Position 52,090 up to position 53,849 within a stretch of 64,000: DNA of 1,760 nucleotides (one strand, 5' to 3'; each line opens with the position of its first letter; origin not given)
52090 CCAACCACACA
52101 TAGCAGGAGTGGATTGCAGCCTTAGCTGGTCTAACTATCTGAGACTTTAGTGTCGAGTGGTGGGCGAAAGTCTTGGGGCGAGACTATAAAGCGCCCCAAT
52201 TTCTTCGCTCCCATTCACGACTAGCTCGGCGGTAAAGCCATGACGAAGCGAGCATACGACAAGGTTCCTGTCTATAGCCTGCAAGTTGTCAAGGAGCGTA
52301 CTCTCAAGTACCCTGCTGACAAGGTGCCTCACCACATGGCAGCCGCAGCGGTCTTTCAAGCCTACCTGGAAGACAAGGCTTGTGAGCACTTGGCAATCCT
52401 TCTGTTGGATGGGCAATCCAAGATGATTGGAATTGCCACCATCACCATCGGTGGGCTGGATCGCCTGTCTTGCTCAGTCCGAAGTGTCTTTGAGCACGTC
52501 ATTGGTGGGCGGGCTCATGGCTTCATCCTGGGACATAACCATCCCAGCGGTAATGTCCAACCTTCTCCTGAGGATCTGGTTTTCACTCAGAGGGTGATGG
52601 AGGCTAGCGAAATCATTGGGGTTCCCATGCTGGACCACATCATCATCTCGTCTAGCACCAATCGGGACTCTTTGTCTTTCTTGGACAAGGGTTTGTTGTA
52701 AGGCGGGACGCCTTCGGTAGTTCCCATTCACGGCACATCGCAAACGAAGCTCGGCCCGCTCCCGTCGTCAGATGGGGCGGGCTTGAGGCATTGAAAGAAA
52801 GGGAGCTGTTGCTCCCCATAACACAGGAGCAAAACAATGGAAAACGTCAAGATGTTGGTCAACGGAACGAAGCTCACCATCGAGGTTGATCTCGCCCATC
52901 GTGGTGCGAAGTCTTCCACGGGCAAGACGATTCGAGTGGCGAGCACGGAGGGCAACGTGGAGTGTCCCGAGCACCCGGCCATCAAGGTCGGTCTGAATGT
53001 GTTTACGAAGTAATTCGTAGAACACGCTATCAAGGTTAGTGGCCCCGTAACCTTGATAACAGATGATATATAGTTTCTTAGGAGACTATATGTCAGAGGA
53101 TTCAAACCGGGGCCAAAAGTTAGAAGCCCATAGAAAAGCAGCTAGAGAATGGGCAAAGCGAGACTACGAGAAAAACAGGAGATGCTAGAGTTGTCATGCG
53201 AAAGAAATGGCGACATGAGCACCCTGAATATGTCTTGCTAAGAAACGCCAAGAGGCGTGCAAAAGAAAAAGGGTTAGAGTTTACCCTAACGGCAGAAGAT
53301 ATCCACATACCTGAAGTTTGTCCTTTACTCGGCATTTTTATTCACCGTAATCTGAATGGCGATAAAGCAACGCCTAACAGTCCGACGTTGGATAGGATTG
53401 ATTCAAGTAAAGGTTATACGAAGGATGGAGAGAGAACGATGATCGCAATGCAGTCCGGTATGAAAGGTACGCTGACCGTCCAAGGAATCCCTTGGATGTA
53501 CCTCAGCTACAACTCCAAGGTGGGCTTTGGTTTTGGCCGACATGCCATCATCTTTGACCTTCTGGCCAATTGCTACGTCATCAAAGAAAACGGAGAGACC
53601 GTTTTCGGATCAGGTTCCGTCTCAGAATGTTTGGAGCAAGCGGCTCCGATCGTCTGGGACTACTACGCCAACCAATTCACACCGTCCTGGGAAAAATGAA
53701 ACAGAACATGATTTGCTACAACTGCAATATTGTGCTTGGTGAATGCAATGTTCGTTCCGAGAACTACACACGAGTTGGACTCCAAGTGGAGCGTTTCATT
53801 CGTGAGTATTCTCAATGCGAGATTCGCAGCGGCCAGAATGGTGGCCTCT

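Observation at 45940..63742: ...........: 25 strand-polarised copies punctuating an early gene-cassette region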

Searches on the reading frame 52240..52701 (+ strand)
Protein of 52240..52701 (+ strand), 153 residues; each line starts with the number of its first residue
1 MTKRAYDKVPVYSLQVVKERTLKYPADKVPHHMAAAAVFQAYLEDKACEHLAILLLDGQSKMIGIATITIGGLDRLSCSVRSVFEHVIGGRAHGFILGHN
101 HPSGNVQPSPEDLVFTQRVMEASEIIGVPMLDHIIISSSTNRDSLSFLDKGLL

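Call 15: search_protein_families(library=pfam, proteins=[window:52240-52701:+], max_evalue=0.01)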
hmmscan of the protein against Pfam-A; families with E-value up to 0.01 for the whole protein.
window:52240-52701:+ (153 aa): 1 family
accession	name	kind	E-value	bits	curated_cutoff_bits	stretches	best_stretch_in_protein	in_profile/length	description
PF04002.20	RadC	-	1.4e-31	109.4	22.1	1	34-151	6-120/121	RadC-like JAB domain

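Call 16: search_protein_families(library=phrogs, proteins=[window:52240-52701:+], max_evalue=0.01)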
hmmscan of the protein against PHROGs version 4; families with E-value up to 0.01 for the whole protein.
window:52240-52701:+ (153 aa): 1 family
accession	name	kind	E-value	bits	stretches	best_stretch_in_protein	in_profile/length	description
phrog_10276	-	DNA, RNA and nucleotide metabolism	3.1e-29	103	1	9-141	9-144/153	DNA repair protein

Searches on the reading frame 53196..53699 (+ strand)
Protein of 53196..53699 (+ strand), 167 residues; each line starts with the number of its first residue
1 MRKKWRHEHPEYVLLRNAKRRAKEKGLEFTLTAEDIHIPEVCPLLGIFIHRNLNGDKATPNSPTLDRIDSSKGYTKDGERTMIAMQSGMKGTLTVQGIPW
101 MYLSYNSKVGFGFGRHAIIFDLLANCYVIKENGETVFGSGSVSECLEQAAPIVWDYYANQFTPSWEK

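Call 15: search_protein_families(library=pfam, proteins=[window:53196-53699:+], max_evalue=0.01)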
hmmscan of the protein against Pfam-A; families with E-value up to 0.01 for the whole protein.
window:53196-53699:+ (167 aa): 0 families

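Call 16: search_protein_families(library=phrogs, proteins=[window:53196-53699:+], max_evalue=0.01)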
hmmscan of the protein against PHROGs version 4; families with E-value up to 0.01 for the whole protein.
window:53196-53699:+ (167 aa): 3 families
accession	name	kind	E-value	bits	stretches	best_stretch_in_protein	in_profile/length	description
phrog_3322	-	DNA, RNA and nucleotide metabolism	1.9e-23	84.1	1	1-77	40-120/162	endonuclease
phrog_1035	-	DNA, RNA and nucleotide metabolism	2e-09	38.7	1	3-77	101-197/271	endonuclease VII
phrog_3118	-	DNA, RNA and nucleotide metabolism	1.4e-05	25.7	1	15-77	18-83/287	HNH endonuclease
